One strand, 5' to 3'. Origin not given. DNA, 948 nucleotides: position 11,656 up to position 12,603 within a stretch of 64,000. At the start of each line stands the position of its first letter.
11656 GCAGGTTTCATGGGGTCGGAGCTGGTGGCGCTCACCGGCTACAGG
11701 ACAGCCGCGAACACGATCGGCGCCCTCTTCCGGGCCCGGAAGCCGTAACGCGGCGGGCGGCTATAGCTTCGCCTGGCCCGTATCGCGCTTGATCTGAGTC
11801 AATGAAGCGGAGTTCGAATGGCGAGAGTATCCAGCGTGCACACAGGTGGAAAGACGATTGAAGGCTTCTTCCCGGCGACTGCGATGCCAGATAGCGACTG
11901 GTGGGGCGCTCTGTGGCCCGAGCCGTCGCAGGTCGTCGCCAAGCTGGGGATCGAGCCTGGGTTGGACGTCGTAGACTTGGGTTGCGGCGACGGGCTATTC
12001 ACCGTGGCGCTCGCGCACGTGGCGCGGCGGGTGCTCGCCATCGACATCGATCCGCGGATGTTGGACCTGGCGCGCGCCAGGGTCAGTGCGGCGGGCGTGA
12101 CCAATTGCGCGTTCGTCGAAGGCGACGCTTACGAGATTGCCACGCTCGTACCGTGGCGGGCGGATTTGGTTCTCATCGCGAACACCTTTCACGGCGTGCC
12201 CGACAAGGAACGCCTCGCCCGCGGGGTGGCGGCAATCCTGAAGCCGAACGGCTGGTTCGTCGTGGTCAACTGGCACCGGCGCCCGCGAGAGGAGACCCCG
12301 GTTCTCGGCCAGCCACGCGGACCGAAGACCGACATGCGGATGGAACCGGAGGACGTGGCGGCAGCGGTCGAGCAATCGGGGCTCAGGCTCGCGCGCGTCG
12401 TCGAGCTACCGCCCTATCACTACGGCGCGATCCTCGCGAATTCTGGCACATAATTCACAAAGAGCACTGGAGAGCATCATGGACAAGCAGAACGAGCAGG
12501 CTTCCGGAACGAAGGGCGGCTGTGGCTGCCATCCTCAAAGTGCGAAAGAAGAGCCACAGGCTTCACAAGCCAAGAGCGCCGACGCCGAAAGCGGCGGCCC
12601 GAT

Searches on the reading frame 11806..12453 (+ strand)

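Call 52: search_protein_families(library=pfam, proteins=[window:11806-12453:+], max_evalue=0.001)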
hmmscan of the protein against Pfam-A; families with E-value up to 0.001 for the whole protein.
window:11806-12453:+ (215 aa): 17 families
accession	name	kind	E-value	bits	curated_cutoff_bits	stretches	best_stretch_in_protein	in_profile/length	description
PF08241.18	Methyltransf_11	-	1.8e-18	67.4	21.2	1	56-153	1-95/95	Methyltransferase domain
PF13649.12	Methyltransf_25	-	2.7e-18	66.9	27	1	55-149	1-97/97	Methyltransferase domain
PF13847.12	Methyltransf_31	-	2.7e-17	63.2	27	1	50-155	2-111/145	Methyltransferase domain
PF08242.18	Methyltransf_12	-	2.1e-16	60.9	30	1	56-151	1-98/98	Methyltransferase domain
PF13489.12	Methyltransf_23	-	2.4e-11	44.1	27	1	43-161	12-124/164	Methyltransferase domain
PF01209.24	Ubie_methyltran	-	7.3e-11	42.3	20.1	1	43-157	39-155/233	ubiE/COQ5 methyltransferase family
PF00398.26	RrnaAD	-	7.3e-09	35.5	24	1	42-113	21-90/263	Ribosomal RNA adenine dimethylase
PF05175.20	MTS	-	2.8e-08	34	23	1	54-158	34-143/170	Methyltransferase small domain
PF06325.19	PrmA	-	1.8e-06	28.1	22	1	50-153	160-258/296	Ribosomal protein L11 methyltransferase (PrmA)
PF05958.17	tRNA_U5-meth_tr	-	3.8e-06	26.6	23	1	54-111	204-261/357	tRNA (Uracil-5-)-methyltransferase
PF02390.23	Methyltransf_4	-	3.3e-05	23.9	24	1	55-111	5-63/173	Putative methyltransferase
PF01135.25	PCMT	-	4.3e-05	23.8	20.3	1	46-110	68-135/210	Protein-L-isoaspartate(D-aspartate) O-methyltransferase (PCMT)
PF01728.25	FtsJ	-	6.1e-05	23.5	24.1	1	45-123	14-96/181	FtsJ-like methyltransferase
PF24675.1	NpmA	-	0.00017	21.4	60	1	55-197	27-179/214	16S rRNA (adenine(1408)-N(1))-methyltransferase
PF00891.24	Methyltransf_2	-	0.00021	21.1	22.3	1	53-156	64-167/210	O-methyltransferase domain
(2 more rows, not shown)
